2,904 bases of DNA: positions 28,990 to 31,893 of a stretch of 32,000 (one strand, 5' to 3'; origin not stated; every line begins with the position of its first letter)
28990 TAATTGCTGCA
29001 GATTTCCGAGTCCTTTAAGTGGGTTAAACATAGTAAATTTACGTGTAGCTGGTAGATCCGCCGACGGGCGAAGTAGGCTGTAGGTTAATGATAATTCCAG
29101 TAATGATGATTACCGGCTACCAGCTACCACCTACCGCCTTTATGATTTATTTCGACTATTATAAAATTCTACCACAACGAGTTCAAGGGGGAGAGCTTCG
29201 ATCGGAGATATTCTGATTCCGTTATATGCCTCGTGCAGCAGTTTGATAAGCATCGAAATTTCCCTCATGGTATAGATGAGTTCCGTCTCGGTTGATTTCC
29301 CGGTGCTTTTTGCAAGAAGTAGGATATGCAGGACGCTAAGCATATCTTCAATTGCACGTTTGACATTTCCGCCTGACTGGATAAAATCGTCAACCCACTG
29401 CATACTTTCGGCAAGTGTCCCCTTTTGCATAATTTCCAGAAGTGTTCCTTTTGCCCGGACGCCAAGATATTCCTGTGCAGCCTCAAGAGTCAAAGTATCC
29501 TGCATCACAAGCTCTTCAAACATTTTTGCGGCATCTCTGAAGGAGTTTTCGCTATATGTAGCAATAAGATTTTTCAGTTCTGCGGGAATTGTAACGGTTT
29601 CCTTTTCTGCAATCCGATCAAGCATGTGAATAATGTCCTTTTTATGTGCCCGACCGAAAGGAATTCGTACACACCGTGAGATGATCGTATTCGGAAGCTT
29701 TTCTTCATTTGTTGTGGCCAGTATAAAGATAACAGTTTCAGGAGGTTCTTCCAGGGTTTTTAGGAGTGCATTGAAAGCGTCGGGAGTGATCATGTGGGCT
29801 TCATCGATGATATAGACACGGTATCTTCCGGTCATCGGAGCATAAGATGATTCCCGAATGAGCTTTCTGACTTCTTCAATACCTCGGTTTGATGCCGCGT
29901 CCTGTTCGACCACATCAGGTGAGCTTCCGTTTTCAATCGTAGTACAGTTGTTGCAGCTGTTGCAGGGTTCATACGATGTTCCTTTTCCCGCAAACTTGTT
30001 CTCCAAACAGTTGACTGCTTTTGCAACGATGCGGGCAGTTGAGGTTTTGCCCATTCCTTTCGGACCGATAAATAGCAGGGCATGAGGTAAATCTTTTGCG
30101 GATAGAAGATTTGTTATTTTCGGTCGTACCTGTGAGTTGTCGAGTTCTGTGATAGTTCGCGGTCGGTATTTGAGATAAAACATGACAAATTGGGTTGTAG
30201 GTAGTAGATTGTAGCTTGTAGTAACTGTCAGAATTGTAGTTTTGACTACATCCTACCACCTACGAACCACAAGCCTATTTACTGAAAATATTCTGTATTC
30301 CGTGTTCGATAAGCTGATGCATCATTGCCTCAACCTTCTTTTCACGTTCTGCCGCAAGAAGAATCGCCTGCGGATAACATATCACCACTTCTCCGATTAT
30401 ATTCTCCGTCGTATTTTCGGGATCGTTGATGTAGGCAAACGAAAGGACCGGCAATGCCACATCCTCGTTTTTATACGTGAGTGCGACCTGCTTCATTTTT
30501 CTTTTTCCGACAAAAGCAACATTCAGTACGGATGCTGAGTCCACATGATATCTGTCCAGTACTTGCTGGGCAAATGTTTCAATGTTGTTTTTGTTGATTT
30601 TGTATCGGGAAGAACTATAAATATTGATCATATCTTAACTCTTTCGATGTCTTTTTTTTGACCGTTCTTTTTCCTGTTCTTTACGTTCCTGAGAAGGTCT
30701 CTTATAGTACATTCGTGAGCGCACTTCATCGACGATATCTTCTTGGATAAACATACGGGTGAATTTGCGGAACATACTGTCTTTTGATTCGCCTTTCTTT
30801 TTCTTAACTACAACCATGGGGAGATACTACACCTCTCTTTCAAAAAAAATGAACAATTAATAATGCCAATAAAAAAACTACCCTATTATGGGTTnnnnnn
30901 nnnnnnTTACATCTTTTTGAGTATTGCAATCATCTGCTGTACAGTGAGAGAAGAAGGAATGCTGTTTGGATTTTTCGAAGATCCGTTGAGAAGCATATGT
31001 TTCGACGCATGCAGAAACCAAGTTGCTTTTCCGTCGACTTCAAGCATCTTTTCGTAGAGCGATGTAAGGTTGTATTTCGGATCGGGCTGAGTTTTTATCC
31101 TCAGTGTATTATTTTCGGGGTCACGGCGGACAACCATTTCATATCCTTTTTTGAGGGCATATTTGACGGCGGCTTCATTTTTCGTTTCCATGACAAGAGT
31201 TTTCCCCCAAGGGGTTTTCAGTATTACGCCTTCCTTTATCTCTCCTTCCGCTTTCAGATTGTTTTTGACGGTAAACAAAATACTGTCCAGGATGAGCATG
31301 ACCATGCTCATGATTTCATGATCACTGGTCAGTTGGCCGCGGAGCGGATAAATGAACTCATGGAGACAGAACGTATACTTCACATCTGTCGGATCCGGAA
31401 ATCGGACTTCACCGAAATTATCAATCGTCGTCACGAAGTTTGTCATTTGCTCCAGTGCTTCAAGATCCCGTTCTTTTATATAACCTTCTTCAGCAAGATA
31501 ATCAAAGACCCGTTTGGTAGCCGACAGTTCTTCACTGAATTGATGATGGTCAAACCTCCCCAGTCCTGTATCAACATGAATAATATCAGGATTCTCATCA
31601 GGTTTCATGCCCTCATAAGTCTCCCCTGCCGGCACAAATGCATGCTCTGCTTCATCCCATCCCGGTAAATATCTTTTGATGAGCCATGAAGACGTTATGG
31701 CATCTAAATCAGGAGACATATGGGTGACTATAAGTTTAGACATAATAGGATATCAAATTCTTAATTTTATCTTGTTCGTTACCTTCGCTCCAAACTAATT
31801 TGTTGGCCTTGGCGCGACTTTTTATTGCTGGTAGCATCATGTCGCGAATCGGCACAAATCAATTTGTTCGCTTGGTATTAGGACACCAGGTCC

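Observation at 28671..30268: Family of ~80-100 nt hairpin repeats occupying every intergenic spacer of the ybeY-dnaX-ybaB-prs cluster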

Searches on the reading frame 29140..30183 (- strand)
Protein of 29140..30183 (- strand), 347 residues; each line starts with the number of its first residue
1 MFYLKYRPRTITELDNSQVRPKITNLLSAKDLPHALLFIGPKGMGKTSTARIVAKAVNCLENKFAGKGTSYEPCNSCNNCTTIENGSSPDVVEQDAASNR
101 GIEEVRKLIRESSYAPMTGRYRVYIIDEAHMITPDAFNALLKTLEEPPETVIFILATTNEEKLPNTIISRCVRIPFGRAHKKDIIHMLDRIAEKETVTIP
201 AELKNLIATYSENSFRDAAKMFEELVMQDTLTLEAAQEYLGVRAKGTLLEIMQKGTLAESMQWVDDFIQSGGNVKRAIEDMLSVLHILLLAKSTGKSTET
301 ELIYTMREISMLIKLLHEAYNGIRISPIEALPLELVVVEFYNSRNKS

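Call 10: search_protein_families(library=pfam, proteins=[window:29140-30183:-])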
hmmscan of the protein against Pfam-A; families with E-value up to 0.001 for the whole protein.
window:29140-30183:- (347 aa): 6 families
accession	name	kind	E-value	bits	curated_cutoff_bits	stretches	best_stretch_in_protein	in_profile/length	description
PF13177.12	DNA_pol3_delta2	-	1.3e-41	142.8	27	1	21-177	7-158/161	DNA polymerase III, delta subunit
PF00004.35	AAA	-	6.7e-13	49.7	21.2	1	36-173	1-125/131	ATPase family associated with various cellular activities (AAA)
PF13401.12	AAA_22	-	5.5e-07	30.4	27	1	35-159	7-124/130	AAA domain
PF07728.20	AAA_5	-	3.7e-06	27.4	22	1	36-147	2-93/139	AAA domain (dynein-related subfamily)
PF12169.13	DNA_pol3_gamma3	-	1.1e-05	25.7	24.4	1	232-304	2-77/143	DNA polymerase III subunits gamma and tau domain III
PF13604.12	AAA_30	-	0.00065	19.9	27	0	36-154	21-122/191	AAA domain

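Call 12: find_encoding_contigs(protein=window:29140-30183:-, flank=10000, max_places=10)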
Protein window:29140-30183:- (347 aa): 1 contig read that carries it; 1 place shown.
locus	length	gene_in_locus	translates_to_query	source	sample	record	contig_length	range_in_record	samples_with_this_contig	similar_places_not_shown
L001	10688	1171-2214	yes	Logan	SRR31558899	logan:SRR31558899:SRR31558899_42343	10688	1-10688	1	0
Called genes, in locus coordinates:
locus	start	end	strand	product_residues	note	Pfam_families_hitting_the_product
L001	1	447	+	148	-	?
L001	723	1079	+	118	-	PF02130:YbeY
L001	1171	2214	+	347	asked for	PF13177:DNA_pol3_delta2, PF13401:AAA_22 (weak), PF00004:AAA, PF07728:AAA_5 (weak), PF12169:DNA_pol3_gamma3 (faint)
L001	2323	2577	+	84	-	PF02575:YbaB_DNA_bd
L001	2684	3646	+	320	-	PF13793:Pribosyltran_N, PF00156:Pribosyltran, PF14572:Pribosyl_synth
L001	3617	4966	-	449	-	-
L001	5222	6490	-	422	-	-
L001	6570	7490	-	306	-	PF08241:Methyltransf_11, PF13649:Methyltransf_25 (weak)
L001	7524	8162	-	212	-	PF21176:RecR_HhH, PF02132:RecR_ZnF (weak), PF01751:Toprim, PF13662:Toprim_4, PF21175:RecR_C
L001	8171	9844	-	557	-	PF00753:Lactamase_B, PF12706:Lactamase_B_2 (weak), PF07521:RMMBL (faint), PF22505:RNase_J_b_CASP, PF17770:RNase_J_C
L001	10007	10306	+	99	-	PF01883:FeS_assembly_P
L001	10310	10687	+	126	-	?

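Call 13: find_homologous_proteins(query=window:29140-30183:-, max_evalue=1e-20)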
Query window:29140-30183:- (347 aa): 7999 proteins with E <= 1e-20 among 8000 candidates; the best 120 are listed.
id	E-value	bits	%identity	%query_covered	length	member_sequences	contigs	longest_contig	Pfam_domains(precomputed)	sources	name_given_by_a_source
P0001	7.2e-203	691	89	100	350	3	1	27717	PF00004.36,PF13401.13,PF13177.13,PF07728.21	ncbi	-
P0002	3.6e-200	682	88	100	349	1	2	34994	PF00004.36,PF13401.13,PF13177.13,PF07728.21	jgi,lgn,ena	-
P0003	7.6e-199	678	95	93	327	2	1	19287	PF12169.14,PF00004.36,PF13401.13,PF13177.13,PF07728.21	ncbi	-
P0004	1.3e-196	670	87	99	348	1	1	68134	PF00004.36,PF13401.13,PF13177.13,PF07728.21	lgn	-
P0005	2.6e-190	650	82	100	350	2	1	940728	PF13604.13,PF00004.36,PF13401.13,PF13177.13,PF07728.21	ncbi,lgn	-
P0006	1.4e-180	618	79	100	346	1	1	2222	PF00004.36,PF13401.13,PF13177.13,PF07728.21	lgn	-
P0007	1.1e-176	605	77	99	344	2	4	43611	PF00004.36,PF13401.13,PF13177.13,PF07728.21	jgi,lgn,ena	-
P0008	5.6e-174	596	77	100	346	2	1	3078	PF13604.13,PF00004.36,PF13401.13,PF13177.13,PF07728.21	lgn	-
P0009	1.7e-171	588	77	100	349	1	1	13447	PF00004.36,PF13401.13,PF13177.13,PF07728.21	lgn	-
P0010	1.5e-168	578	75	99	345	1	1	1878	PF06068.20,PF13604.13,PF00004.36,PF13401.13,PF13177.13,PF07728.21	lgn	-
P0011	5.7e-167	573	73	100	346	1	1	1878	PF00004.36,PF13401.13,PF13177.13,PF07728.21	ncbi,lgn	-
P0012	4.4e-163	560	70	100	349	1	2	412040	PF13604.13,PF00004.36,PF13401.13,PF13177.13,PF07728.21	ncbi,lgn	-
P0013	9.1e-163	559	72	99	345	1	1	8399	PF00004.36,PF13401.13,PF13177.13,PF07728.21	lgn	-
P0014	1.3e-161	555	70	100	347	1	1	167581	PF00004.36,PF13401.13,PF13177.13,PF07728.21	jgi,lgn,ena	-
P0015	5.1e-161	553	71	100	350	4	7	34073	PF00004.36,PF13401.13,PF13177.13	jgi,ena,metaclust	metaclust:\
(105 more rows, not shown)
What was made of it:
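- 29140..30183 (-): dnaX (short gamma/tau, 347 aa). Calls 10 and 13.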

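Call 15: find_encoding_contigs(protein=P0003, flank=10000, max_places=2)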
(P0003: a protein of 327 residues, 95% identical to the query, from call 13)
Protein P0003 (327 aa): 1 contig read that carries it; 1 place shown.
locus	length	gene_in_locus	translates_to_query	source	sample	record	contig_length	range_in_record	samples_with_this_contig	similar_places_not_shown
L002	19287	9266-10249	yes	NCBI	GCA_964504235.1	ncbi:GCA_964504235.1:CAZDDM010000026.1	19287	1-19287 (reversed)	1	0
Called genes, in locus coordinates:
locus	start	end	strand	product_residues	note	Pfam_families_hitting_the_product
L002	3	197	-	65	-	?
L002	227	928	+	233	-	PF02223:Thymidylate_kin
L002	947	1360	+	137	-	PF09134:Invasin_D3, PF02369:Big_1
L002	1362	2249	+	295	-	PF00483:NTP_transferase, PF01128:IspD (faint), PF12804:NTP_transf_3 (weak)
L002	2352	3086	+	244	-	PF00318:Ribosomal_S2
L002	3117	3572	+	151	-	PF25025:EF-Ts_N (weak), PF00889:EF_TS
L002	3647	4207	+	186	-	PF01765:RRF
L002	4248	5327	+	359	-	PF02163:Peptidase_M50, PF13180:PDZ_2, PF17820:PDZ_6 (weak)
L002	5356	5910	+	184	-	PF13238:AAA_18 (weak), PF13189:Cytidylate_kin2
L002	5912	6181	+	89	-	PF14242:DUF4342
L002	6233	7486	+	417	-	PF00587:tRNA-synt_2b, PF03129:HGTP_anticodon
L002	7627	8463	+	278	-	-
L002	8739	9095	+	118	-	PF02130:YbeY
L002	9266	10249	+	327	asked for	PF13177:DNA_pol3_delta2, PF13401:AAA_22 (faint), PF00004:AAA, PF07728:AAA_5 (weak), PF12169:DNA_pol3_gamma3 (faint)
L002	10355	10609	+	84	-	PF02575:YbaB_DNA_bd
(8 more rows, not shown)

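Call 16: find_encoding_contigs(protein=P0001, flank=10000, max_places=2)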
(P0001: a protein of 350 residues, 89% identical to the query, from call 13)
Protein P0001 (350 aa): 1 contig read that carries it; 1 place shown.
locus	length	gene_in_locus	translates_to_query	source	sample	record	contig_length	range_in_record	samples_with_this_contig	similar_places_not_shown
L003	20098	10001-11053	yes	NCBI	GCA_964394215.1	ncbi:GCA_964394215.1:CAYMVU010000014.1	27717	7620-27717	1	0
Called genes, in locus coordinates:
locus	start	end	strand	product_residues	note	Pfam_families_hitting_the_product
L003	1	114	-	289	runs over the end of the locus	PF06691:DUF1189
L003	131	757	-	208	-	PF00702:Hydrolase, PF13419:HAD_2, PF13242:Hydrolase_like (weak)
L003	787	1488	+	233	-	PF02223:Thymidylate_kin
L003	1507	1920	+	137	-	PF09134:Invasin_D3, PF02369:Big_1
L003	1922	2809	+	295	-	PF00483:NTP_transferase, PF12804:NTP_transf_3 (weak)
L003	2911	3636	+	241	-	PF00318:Ribosomal_S2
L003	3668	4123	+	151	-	PF25025:EF-Ts_N, PF00889:EF_TS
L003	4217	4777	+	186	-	PF01765:RRF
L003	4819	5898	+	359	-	PF02163:Peptidase_M50, PF13180:PDZ_2, PF17820:PDZ_6 (weak)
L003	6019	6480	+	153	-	PF13189:Cytidylate_kin2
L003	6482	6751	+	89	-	PF14242:DUF4342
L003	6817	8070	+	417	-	PF00587:tRNA-synt_2b, PF03129:HGTP_anticodon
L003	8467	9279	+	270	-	-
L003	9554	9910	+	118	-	PF02130:YbeY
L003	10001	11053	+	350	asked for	PF13177:DNA_pol3_delta2, PF13401:AAA_22 (weak), PF00004:AAA, PF07728:AAA_5 (weak)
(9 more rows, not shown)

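Call 17: find_encoding_contigs(protein=P0005, flank=10000, max_places=2)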
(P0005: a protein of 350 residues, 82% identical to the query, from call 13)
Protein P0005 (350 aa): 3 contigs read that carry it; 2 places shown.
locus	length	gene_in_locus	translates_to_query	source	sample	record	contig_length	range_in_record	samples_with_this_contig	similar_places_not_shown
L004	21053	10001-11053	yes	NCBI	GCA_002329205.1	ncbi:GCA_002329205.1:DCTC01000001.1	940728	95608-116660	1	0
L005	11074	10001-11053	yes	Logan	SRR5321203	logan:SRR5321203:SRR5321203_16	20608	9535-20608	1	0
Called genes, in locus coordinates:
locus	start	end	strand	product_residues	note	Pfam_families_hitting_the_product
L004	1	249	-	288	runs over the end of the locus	PF06691:DUF1189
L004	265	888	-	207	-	PF00702:Hydrolase, PF13419:HAD_2, PF13242:Hydrolase_like (weak)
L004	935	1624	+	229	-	PF02223:Thymidylate_kin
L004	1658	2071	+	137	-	PF09134:Invasin_D3, PF02369:Big_1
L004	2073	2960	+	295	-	PF00483:NTP_transferase, PF12804:NTP_transf_3 (weak)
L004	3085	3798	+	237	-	PF00318:Ribosomal_S2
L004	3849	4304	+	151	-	PF25025:EF-Ts_N, PF00889:EF_TS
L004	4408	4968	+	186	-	PF01765:RRF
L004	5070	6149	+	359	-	PF02163:Peptidase_M50, PF00595:PDZ (faint), PF13180:PDZ_2, PF17820:PDZ_6 (weak)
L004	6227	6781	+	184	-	PF13238:AAA_18 (weak), PF13189:Cytidylate_kin2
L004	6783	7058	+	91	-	PF14242:DUF4342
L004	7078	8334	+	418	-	PF00587:tRNA-synt_2b, PF03129:HGTP_anticodon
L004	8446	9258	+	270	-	-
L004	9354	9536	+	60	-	PF01165:Ribosomal_S21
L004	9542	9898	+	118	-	PF02130:YbeY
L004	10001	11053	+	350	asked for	PF13177:DNA_pol3_delta2, PF13604:AAA_30 (faint), PF13401:AAA_22 (weak), PF00004:AAA, PF07728:AAA_5 (faint)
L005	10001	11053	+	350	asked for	PF13177:DNA_pol3_delta2, PF13604:AAA_30 (faint), PF13401:AAA_22 (weak), PF00004:AAA, PF07728:AAA_5 (faint)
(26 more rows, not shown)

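Call 20: find_encoding_contigs(protein=P0007, flank=10000, max_places=1)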
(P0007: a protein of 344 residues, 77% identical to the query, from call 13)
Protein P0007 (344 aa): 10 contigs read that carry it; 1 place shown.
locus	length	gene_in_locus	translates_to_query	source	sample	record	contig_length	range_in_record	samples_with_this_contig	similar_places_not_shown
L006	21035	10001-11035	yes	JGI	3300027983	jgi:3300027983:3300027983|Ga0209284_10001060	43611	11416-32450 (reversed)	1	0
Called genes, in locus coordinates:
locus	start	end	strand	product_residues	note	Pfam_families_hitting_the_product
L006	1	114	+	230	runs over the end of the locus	PF02223:Thymidylate_kin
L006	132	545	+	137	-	PF09134:Invasin_D3, PF02369:Big_1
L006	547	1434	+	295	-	PF00483:NTP_transferase, PF12804:NTP_transf_3 (weak)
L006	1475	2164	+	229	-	PF00318:Ribosomal_S2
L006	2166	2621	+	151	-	PF25025:EF-Ts_N (weak), PF00889:EF_TS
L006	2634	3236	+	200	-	PF01765:RRF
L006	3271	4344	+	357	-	PF02163:Peptidase_M50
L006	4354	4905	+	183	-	PF13189:Cytidylate_kin2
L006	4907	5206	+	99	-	-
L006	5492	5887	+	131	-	PF00696:AA_kinase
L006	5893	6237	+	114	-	PF00696:AA_kinase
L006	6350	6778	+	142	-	PF14748:P5CR_dimer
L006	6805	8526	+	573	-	PF00587:tRNA-synt_2b, PF04073:tRNA_edit, PF03129:HGTP_anticodon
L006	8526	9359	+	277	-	-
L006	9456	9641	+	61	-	PF01165:Ribosomal_S21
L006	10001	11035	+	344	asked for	PF13177:DNA_pol3_delta2, PF13401:AAA_22 (weak), PF00004:AAA, PF07728:AAA_5 (faint)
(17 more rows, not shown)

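Call 21: find_encoding_contigs(protein=P0012, flank=10000, max_places=1)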
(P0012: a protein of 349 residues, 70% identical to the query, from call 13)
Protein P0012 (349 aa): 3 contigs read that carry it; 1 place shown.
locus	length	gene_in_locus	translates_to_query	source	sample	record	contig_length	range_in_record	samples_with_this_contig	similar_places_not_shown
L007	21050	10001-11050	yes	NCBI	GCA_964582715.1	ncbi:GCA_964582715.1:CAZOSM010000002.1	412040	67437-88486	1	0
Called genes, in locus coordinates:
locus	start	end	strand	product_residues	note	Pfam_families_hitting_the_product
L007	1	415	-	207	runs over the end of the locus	PF00702:Hydrolase, PF12710:HAD, PF13419:HAD_2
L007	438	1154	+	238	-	PF02223:Thymidylate_kin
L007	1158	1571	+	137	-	PF09134:Invasin_D3, PF02369:Big_1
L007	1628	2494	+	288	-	PF00483:NTP_transferase, PF12804:NTP_transf_3 (weak)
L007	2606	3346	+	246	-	PF00318:Ribosomal_S2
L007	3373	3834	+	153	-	PF25025:EF-Ts_N, PF00889:EF_TS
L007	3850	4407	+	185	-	PF01765:RRF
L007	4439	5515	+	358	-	PF02163:Peptidase_M50, PF13180:PDZ_2, PF17820:PDZ_6 (weak)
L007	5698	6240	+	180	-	PF13238:AAA_18 (weak), PF13189:Cytidylate_kin2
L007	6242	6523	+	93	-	PF14242:DUF4342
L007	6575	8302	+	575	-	PF00587:tRNA-synt_2b, PF04073:tRNA_edit, PF03129:HGTP_anticodon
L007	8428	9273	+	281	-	-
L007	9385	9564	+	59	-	PF01165:Ribosomal_S21 (weak)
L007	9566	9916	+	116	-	PF02130:YbeY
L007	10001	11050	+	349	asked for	PF13177:DNA_pol3_delta2, PF13604:AAA_30 (faint), PF13401:AAA_22 (weak), PF00004:AAA, PF07728:AAA_5 (faint)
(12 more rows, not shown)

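Call 22: find_encoding_contigs(protein=P0004, flank=10000, max_places=1)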
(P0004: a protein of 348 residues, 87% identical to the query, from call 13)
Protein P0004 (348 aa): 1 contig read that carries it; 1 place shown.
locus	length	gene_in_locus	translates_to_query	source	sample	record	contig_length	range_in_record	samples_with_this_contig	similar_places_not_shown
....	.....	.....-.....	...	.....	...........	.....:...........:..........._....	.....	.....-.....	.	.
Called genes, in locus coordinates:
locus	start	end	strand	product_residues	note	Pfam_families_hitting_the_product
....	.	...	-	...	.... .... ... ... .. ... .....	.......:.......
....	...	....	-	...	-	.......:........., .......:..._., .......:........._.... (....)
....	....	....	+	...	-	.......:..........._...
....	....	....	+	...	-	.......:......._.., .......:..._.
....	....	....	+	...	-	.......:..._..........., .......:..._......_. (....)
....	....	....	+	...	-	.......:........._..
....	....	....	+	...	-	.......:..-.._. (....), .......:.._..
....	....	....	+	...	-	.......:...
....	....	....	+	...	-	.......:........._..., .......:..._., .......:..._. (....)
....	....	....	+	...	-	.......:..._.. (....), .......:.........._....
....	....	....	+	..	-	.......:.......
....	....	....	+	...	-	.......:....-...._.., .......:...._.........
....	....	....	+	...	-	-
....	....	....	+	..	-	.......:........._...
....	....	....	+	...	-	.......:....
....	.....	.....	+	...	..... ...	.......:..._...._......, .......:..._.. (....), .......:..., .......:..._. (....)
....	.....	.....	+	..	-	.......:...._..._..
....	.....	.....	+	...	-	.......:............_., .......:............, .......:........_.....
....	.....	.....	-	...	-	-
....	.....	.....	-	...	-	-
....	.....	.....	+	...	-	-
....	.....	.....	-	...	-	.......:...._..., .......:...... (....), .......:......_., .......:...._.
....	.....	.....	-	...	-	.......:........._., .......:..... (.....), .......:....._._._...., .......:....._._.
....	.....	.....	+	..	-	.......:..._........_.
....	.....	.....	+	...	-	-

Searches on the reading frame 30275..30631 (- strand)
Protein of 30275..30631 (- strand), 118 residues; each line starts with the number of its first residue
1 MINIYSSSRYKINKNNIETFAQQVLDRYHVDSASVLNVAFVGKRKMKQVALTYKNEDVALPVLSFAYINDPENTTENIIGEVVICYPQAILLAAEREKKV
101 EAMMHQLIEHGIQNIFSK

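Call 10: search_protein_families(library=pfam, proteins=[window:30275-30631:-])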
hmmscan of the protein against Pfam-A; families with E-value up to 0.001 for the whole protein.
window:30275-30631:- (118 aa): 1 family
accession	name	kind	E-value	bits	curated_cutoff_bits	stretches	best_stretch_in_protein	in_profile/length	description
PF02130.23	YbeY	-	9.3e-14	51.8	25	1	14-112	8-101/129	Endoribonuclease YbeY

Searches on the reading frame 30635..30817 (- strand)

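Call 10: search_protein_families(library=pfam, proteins=[window:30635-30817:-])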
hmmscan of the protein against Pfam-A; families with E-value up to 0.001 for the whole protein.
window:30635-30817:- (60 aa): 1 family
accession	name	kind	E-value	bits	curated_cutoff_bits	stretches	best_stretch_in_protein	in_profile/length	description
PF01165.25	Ribosomal_S21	-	8.2e-10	38.7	27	1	4-56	2-54/55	Ribosomal protein S21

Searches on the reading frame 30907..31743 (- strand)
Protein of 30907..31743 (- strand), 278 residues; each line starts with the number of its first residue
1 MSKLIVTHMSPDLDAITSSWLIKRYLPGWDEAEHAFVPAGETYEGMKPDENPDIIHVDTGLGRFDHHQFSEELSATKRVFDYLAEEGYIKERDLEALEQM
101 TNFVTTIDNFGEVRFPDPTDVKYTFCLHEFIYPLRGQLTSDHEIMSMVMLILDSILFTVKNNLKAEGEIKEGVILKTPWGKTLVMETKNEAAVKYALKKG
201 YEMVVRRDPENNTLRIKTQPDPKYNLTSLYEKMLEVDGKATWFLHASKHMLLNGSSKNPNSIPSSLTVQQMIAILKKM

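Call 10: search_protein_families(library=pfam, proteins=[window:30907-31743:-])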
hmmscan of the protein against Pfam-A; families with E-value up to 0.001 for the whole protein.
window:30907-31743:- (278 aa): 2 families
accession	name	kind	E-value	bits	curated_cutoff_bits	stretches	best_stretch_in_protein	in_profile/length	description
PF09828.14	ChrB_C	-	3.8e-05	24.5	25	1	6-155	2-128/132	ChrB, C-terminal domain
PF01368.27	DHH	-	0.0002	22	28.1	1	4-76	3-65/125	DHH family, N-terminal domain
